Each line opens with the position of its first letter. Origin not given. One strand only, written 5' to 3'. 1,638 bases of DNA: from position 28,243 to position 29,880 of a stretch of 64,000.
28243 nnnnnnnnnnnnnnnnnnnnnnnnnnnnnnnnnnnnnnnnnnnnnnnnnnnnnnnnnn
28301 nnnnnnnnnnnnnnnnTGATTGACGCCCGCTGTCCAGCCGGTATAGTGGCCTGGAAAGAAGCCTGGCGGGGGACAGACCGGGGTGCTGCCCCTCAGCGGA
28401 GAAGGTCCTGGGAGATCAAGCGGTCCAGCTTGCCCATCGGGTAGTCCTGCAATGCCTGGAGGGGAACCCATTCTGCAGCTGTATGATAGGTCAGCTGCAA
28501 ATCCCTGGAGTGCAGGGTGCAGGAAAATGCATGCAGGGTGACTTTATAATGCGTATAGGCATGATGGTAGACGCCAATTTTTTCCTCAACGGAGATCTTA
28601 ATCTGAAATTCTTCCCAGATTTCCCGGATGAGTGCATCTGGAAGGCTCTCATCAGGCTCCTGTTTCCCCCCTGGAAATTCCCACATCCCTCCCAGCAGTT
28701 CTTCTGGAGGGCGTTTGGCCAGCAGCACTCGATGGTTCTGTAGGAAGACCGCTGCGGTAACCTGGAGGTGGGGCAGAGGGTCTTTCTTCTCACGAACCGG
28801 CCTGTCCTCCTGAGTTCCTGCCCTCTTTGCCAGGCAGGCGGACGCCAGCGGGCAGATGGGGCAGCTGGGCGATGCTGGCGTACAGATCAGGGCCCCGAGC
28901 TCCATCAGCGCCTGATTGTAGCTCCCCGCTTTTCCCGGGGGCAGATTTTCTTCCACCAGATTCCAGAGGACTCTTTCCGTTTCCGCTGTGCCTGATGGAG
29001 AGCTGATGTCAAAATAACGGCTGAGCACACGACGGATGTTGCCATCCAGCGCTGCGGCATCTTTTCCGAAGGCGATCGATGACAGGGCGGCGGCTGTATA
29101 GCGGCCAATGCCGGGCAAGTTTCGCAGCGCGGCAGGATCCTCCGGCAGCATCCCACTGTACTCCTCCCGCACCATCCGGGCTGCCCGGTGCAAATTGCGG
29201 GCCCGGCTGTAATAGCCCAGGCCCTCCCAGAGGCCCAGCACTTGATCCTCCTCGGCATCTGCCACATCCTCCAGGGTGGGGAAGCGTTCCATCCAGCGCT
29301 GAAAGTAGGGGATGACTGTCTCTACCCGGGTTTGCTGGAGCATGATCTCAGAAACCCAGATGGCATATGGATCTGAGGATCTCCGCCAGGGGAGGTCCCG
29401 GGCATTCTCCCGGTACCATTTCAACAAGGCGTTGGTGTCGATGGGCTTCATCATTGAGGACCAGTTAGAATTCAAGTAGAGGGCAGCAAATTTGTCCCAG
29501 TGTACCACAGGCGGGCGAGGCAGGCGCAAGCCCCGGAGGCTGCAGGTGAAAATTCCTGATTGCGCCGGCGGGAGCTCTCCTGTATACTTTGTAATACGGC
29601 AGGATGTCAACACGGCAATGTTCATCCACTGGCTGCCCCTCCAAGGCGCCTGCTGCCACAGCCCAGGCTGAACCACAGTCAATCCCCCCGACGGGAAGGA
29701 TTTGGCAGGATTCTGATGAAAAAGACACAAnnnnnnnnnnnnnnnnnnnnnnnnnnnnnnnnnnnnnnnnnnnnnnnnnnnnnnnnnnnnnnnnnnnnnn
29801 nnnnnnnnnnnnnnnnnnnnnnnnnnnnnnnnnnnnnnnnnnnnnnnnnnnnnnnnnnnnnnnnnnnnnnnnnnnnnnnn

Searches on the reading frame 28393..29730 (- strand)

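Call 7: search_protein_families(library=pfam, proteins=[window:28393-29730:-], max_evalue=0.001)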
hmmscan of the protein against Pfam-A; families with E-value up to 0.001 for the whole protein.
window:28393-29730:- (445 aa): 3 families
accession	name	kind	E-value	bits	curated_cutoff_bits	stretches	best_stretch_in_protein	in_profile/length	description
PF14815.12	NUDIX_4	-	1.9e-25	89.3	35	1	326-439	2-110/113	NUDIX domain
PF00730.31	HhH-GPD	-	1.1e-24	87.3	26.2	1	126-260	1-107/108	HhH-GPD superfamily base excision DNA repair protein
PF00293.34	NUDIX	-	7.7e-15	55.5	21.1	1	323-437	3-128/134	NUDIX domain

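Call 8: search_protein_families(library=ncbifam, proteins=[window:28393-29730:-], max_evalue=0.001)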
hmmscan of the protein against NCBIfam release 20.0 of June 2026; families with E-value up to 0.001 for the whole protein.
window:28393-29730:- (445 aa): 17 families
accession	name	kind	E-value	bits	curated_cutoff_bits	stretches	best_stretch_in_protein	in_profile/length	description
TIGR01084.1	mutY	equivalog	3.5e-102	341.7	286.5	1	100-358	4-266/277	A/G-specific adenine glycosylase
NF008132.0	PRK10880.1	equivalog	7e-83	278.6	427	1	100-411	9-314/351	A/G-specific adenine glycosylase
NF010488.0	PRK13910.1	equivalog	3.5e-44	151.3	471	1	129-364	1-228/290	adenine-specific DNA glycosylase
NF006530.0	PRK08999.1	equivalog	1.9e-25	89.6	245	1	321-434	5-119/315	Nudix family hydrolase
NF007834.0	PRK10546.1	equivalog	4.5e-22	78.3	156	1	322-436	4-118/135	pyrimidine (deoxy)nucleoside triphosphate diphosphatase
TIGR01083.1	nth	equivalog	4e-20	72.3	211.7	1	102-290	11-192/192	endonuclease III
TIGR00586.1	mutt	equivalog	1.9e-14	53.8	97.9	1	321-439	4-123/129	8-oxo-dGTP diphosphatase MutT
NF008044.0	PRK10776.1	equivalog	7.1e-12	45.3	148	1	322-428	4-111/130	8-oxo-dGTP diphosphatase MutT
NF007978.0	PRK10702.1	equivalog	6.7e-11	42.2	405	1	173-295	82-199/211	endonuclease III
NF003788.0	PRK05379.1-5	equivalog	5.1e-06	26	354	1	320-382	211-272/351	bifunctional nicotinamide-nucleotide adenylyltransferase/Nudix hydroxylase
TIGR02705.1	nudix_YtkD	equivalog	8.9e-06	25.3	154.4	1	350-425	47-122/156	RNA deprotection pyrophosphohydrolase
NF006961.0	PRK09438.1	equivalog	5.5e-05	22.7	103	1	327-397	14-81/151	dihydroneopterin triphosphate diphosphatase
NF003785.0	PRK05379.1-1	equivalog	7e-05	22.2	418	1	322-383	203-263/347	bifunctional nicotinamide-nucleotide adenylyltransferase/Nudix hydroxylase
NF053634.1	MonDNAglycDR2438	equivalog_domain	8.3e-05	22.2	400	1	202-302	110-207/219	monofunctional DNA glycosylase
NF003786.0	PRK05379.1-2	equivalog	8.3e-05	21.9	397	1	319-380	214-275/354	bifunctional nicotinamide-nucleotide adenylyltransferase/Nudix hydroxylase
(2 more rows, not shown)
